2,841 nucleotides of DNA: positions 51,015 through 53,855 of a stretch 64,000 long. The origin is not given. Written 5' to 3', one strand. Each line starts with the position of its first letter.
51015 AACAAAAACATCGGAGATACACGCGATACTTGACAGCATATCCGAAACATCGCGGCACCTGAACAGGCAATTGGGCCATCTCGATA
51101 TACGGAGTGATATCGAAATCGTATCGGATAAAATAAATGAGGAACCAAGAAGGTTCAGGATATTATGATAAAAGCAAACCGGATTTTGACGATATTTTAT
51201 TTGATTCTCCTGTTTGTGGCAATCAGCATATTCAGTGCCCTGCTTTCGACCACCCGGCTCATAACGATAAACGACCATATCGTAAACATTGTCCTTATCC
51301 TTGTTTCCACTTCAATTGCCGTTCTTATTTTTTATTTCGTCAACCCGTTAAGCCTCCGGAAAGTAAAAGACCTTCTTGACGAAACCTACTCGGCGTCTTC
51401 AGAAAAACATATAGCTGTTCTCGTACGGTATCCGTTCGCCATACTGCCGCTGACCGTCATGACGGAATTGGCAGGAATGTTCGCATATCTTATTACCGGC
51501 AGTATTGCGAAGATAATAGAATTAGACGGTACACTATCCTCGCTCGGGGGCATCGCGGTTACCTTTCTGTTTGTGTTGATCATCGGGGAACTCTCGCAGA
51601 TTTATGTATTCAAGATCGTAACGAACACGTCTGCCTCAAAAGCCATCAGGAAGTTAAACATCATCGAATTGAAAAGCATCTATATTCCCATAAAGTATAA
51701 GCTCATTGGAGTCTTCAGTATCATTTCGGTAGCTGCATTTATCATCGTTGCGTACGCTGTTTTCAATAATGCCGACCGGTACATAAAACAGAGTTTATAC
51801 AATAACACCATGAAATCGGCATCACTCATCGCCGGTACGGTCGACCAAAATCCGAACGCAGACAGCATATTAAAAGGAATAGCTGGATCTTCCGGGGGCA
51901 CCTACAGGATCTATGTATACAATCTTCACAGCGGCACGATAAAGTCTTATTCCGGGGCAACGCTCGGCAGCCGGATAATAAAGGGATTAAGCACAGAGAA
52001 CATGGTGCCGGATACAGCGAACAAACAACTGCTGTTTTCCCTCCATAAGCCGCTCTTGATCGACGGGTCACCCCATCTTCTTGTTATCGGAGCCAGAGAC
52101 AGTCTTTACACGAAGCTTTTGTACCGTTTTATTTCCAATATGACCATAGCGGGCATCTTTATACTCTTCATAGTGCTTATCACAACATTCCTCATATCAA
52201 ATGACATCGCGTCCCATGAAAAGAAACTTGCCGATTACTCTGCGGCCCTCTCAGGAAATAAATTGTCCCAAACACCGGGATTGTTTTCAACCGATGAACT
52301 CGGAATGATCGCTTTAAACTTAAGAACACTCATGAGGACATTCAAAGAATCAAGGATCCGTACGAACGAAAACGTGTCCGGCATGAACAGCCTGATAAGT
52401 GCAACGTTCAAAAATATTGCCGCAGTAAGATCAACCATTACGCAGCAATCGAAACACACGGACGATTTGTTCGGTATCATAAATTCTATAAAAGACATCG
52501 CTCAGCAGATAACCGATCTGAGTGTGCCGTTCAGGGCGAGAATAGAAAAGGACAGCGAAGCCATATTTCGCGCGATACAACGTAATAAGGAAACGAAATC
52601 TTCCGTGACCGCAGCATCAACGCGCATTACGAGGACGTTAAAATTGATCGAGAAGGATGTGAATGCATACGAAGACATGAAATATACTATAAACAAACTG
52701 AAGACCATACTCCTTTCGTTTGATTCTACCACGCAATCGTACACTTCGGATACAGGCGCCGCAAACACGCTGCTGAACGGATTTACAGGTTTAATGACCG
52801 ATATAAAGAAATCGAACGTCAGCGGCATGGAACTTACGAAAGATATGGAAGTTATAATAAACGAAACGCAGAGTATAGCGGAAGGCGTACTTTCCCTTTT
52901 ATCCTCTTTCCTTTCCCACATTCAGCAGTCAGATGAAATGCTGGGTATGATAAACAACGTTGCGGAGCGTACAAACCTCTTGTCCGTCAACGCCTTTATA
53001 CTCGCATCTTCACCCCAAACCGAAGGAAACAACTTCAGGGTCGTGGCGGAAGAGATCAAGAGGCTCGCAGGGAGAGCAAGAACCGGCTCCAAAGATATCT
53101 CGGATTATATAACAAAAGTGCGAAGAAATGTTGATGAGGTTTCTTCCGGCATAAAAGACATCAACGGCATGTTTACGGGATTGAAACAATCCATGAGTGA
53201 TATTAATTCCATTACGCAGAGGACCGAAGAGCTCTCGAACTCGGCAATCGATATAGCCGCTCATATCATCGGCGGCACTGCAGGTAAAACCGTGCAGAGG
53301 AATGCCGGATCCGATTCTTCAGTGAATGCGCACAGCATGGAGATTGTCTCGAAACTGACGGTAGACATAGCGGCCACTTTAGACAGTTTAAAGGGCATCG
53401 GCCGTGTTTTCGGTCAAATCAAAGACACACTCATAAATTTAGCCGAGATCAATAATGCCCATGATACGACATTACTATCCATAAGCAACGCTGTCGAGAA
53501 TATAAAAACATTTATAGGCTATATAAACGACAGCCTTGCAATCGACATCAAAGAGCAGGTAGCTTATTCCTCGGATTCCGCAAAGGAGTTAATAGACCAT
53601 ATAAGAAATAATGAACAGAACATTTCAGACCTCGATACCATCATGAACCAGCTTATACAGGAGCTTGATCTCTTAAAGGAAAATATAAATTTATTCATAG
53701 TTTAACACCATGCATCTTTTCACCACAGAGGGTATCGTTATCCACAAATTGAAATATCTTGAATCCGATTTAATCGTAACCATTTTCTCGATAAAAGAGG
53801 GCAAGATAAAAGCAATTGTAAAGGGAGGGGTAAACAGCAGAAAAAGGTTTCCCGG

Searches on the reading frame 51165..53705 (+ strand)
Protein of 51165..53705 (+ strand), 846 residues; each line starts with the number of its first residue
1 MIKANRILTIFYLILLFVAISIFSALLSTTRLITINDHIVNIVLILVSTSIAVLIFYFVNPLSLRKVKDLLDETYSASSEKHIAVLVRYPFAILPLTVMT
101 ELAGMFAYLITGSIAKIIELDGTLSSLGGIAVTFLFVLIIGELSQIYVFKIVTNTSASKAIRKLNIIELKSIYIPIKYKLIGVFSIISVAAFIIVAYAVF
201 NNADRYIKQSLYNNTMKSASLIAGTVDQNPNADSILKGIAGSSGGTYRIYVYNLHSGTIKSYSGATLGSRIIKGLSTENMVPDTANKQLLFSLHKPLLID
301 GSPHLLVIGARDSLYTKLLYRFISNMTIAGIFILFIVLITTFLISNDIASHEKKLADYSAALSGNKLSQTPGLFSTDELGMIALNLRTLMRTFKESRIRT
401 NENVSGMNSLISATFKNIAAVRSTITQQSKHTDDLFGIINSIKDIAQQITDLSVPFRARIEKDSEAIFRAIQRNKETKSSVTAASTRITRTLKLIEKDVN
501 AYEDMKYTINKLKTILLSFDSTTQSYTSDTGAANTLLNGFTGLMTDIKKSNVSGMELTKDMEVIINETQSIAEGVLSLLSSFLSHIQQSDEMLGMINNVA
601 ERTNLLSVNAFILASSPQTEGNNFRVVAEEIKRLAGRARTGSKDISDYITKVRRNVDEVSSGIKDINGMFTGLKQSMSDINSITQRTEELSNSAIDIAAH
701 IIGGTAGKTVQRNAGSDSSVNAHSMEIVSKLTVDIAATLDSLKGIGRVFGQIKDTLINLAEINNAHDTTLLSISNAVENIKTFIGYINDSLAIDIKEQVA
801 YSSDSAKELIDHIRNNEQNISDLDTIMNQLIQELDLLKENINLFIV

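Call 21: search_protein_families(library=ncbifam, proteins=[window:51165-53705:+], max_evalue=1e-10)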
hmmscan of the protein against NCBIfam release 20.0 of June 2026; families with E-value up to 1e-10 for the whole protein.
window:51165-53705:+ (846 aa): 1 family
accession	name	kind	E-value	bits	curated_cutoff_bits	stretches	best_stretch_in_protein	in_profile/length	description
NF050802.1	AspChtxCcaA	equivalog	2.8e-11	42.5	1300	1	582-700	565-683/700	aspartate chemotaxis receptor CcaA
